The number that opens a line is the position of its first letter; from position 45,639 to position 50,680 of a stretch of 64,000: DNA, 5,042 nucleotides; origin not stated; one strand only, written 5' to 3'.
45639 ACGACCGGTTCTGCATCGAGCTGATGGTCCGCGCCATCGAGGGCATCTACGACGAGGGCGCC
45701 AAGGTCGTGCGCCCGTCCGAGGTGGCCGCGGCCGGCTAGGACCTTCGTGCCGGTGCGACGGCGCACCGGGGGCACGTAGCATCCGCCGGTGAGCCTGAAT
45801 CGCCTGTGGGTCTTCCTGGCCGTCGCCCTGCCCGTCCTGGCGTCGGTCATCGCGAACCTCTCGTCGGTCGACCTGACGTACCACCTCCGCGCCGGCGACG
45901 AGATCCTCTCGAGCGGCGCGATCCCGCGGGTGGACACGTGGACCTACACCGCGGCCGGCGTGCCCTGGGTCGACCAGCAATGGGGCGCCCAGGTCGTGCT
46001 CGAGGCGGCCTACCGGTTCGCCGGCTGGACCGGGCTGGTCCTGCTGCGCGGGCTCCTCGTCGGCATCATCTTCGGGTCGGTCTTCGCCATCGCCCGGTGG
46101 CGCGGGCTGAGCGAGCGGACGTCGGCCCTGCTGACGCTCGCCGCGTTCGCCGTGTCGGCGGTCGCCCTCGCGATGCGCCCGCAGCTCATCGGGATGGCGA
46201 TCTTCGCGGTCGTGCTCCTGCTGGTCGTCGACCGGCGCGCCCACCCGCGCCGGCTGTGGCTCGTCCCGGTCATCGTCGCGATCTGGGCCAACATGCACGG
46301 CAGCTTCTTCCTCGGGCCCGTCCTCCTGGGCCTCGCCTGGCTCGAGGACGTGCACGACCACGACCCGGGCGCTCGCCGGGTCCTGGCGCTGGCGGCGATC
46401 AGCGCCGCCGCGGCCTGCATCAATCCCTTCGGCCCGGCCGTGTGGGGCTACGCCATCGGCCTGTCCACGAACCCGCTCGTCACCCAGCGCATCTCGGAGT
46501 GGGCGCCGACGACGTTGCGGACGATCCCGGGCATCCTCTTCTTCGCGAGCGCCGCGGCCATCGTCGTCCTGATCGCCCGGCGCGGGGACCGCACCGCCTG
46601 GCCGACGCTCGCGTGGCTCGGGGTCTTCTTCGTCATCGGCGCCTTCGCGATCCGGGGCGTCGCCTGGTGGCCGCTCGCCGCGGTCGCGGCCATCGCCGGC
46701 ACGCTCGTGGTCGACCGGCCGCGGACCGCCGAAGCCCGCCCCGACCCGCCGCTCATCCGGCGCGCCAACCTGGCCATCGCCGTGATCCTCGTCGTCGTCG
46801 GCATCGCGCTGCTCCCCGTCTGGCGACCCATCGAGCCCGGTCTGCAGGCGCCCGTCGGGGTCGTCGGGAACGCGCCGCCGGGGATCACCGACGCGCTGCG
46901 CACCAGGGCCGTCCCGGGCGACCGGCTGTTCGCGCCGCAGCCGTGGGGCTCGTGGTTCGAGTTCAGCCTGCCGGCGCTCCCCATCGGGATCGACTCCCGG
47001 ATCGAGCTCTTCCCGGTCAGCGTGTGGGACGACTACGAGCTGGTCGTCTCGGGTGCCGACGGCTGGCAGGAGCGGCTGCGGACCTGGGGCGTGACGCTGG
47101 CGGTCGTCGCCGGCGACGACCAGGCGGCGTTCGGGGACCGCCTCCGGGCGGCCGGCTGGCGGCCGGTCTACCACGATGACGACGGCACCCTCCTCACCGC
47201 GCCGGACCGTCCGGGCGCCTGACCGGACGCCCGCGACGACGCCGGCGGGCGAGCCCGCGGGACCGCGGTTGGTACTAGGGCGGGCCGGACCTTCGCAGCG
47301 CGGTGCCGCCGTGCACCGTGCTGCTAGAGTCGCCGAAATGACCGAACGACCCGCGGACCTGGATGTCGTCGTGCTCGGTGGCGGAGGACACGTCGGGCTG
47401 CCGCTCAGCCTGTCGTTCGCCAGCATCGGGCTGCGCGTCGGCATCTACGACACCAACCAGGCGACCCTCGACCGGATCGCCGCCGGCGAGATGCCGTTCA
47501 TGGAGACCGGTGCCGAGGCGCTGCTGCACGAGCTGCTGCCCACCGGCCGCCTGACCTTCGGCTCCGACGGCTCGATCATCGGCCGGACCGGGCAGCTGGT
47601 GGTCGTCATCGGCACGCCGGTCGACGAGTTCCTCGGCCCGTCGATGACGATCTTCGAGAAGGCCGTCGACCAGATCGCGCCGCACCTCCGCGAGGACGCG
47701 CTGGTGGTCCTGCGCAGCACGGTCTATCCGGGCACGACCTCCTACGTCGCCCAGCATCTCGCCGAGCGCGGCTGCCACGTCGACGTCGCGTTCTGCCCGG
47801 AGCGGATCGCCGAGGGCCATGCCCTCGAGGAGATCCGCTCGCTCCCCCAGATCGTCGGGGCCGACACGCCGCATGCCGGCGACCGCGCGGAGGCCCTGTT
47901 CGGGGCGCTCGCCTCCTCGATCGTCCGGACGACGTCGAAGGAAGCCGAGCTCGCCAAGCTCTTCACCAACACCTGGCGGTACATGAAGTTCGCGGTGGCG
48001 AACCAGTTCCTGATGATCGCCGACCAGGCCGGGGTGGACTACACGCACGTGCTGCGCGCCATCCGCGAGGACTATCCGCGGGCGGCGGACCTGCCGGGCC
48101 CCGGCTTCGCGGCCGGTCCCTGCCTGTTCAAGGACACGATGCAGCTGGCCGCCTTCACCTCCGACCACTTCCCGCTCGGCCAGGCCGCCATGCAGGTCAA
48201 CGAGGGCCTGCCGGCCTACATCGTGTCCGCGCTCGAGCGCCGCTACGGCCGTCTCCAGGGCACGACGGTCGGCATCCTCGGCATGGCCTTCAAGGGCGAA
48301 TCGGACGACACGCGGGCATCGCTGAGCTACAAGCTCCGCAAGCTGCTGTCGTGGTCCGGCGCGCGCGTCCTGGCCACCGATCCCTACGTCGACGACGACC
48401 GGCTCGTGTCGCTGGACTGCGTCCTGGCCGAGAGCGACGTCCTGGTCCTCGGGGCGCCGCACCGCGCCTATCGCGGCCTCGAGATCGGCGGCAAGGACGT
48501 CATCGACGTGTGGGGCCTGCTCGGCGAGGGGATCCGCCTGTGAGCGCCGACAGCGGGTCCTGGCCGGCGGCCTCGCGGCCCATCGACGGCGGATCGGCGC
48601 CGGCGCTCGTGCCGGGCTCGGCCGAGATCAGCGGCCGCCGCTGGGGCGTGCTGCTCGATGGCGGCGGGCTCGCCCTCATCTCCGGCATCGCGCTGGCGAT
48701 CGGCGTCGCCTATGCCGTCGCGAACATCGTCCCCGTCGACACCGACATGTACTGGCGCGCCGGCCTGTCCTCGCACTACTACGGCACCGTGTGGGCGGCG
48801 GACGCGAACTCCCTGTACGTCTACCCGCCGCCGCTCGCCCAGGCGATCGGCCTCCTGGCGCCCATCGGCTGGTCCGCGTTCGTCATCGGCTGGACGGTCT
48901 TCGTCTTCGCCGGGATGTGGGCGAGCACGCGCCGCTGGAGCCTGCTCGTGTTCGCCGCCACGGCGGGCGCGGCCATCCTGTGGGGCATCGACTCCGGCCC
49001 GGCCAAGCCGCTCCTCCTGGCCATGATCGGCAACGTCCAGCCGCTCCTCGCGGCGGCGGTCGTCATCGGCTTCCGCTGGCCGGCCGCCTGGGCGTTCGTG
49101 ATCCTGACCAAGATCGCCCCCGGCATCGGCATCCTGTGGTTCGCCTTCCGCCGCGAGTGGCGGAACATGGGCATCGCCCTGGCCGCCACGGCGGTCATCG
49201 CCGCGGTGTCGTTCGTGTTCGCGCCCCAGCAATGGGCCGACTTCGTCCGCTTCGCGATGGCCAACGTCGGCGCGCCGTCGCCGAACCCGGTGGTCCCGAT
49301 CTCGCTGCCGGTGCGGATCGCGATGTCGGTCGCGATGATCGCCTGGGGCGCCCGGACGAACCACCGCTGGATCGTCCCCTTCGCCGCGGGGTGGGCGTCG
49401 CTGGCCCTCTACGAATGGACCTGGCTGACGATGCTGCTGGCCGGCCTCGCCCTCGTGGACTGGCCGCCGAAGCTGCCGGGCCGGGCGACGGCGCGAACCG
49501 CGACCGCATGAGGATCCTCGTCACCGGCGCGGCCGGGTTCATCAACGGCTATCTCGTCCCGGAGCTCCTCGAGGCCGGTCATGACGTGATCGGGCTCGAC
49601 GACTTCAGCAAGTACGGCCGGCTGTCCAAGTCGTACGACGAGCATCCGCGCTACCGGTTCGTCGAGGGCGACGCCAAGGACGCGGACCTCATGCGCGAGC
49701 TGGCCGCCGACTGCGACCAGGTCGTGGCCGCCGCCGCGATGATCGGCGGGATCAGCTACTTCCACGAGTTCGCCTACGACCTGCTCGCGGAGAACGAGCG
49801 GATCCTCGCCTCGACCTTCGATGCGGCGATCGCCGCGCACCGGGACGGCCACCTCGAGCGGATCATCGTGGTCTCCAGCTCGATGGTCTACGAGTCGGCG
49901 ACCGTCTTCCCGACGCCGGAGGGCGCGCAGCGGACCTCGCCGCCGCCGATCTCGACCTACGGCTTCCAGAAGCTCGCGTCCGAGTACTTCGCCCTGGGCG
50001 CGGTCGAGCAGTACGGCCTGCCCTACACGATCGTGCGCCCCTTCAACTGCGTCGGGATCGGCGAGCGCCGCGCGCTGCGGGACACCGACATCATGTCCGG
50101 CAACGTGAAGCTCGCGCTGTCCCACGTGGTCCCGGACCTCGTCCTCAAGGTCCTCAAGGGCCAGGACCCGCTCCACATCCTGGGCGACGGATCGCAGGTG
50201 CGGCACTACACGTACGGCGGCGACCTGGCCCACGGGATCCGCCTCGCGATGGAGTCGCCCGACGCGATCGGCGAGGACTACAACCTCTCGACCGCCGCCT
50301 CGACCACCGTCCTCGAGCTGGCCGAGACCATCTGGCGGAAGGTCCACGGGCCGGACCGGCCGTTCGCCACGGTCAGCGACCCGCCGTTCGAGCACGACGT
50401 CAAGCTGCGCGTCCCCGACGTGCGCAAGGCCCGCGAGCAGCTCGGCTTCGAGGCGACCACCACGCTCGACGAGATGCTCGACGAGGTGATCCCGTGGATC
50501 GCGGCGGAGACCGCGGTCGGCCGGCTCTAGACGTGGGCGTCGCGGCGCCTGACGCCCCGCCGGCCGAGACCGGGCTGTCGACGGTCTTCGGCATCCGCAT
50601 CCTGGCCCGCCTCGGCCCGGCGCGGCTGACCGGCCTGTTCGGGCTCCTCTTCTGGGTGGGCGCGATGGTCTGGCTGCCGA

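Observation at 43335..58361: The enzyme classes present mirror a GPI/PIM-type glycolipid-anchor pathway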

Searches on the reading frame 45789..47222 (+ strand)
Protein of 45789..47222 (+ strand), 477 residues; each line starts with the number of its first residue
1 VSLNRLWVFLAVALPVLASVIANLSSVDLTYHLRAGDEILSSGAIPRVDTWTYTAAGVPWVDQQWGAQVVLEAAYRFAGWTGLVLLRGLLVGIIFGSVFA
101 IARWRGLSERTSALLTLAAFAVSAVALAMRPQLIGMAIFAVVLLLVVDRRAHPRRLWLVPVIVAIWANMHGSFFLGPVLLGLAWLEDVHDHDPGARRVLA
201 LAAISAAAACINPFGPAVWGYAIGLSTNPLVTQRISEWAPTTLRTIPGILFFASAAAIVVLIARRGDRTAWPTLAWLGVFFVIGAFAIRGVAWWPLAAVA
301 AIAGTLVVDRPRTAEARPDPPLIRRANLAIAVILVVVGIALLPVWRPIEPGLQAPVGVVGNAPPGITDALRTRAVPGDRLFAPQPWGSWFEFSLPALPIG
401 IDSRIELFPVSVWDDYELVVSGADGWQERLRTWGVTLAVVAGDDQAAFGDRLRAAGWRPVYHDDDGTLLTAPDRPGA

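Call 5: search_protein_families(library=pfam, proteins=[window:45789-47222:+], max_evalue=0.01)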
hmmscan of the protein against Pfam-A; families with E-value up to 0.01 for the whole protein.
window:45789-47222:+ (477 aa): 0 families

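Call 8: search_protein_families(library=ncbifam, proteins=[window:45789-47222:+], max_evalue=0.01)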
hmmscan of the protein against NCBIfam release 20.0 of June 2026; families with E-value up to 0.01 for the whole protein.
window:45789-47222:+ (477 aa): 0 families

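Call 23: search_protein_families(library=pfam, proteins=[window:45789-47222:+], max_evalue=10)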
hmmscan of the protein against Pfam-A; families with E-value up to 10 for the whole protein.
window:45789-47222:+ (477 aa): 1 family
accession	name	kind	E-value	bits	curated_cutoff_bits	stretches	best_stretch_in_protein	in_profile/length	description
PF11368.13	DUF3169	-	0.54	10.3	31.6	1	82-151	8-75/250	Protein of unknown function (DUF3169)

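Call 87: search_solved_structures(query=A6, max_evalue=10)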
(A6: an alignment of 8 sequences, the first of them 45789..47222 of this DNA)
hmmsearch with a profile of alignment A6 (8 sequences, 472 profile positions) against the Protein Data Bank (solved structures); distinct sequences matched with E-value up to 10: 4.
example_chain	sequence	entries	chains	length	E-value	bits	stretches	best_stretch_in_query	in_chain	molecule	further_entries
7o37_k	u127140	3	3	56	0.075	15.2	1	31-60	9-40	Cytochrome c oxidase subunit 7B, mitochondrial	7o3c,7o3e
8pw5_x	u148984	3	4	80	0.12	14.5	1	31-60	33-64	Cytochrome c oxidase subunit 7B, mitochondrial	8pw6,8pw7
5n28_A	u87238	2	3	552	1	11.4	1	388-431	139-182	Methyl-coenzyme M reductase subunit alpha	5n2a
5n1q_A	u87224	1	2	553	1.6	10.8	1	388-431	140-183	METHYL-COENZYME M REDUCTASE III FROM METHANOTHERMOCOCCUS THERMOLITHOTROPHICUS SUBUNIT ALPH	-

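Call 88: search_protein_families(library=ncbifam, proteins=[window:45789-47222:+], max_evalue=0.01)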
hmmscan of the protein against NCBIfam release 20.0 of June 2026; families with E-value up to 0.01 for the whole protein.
window:45789-47222:+ (477 aa): 0 families

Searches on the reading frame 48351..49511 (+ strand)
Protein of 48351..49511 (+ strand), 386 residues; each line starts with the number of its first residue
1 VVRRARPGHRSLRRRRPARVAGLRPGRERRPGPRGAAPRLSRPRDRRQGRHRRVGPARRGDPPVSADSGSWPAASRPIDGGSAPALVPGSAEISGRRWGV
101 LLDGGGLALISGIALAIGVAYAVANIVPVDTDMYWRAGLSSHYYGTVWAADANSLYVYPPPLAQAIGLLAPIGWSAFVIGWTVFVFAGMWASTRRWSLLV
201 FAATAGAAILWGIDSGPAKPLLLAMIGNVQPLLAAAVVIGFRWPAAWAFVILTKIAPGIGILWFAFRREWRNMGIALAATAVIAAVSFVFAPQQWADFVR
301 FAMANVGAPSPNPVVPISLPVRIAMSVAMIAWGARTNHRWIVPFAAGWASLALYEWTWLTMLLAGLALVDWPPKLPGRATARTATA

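Call 5: search_protein_families(library=pfam, proteins=[window:48351-49511:+], max_evalue=0.01)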
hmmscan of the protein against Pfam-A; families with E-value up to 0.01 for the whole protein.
window:48351-49511:+ (386 aa): 1 family
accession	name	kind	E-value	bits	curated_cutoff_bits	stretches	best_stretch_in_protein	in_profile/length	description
PF09594.16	GT87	-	1.4e-06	28.6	25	1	156-354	1-208/237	Glycosyltransferase family 87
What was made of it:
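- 48351..49511 (+): GT87-family GT-C. PF09594, 28.6 bits (call 5).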

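Call 8: search_protein_families(library=ncbifam, proteins=[window:48351-49511:+], max_evalue=0.01)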
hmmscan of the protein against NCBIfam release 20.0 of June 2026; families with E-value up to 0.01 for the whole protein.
window:48351-49511:+ (386 aa): 0 families

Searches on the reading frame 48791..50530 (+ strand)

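Call 5: search_protein_families(library=pfam, proteins=[window:48791-50530:+], max_evalue=0.01)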
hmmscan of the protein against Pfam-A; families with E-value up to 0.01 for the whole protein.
window:48791-50530:+ (579 aa): 6 families
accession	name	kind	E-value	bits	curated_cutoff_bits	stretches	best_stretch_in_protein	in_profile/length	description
PF01370.27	Epimerase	-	4.4e-40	138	20.9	1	242-499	1-239/240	NAD dependent epimerase/dehydratase family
PF16363.11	GDP_Man_Dehyd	-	8.7e-30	104.7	27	1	243-565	1-331/332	GDP-mannose 4,6 dehydratase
PF13460.12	NAD_binding_10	-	4.7e-12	46.6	27.2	1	246-417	1-143/184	NAD(P)H-binding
PF07993.18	NAD_binding_4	-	2e-06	27.6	20.1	1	244-428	1-215/258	Male sterility protein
PF04321.23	RmlD_sub_bind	-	4.1e-05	23.2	27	0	240-416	1-147/287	RmlD substrate binding domain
PF01073.25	3Beta_HSD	-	0.00072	19.1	22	1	243-319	1-78/280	3-beta hydroxysteroid dehydrogenase/isomerase family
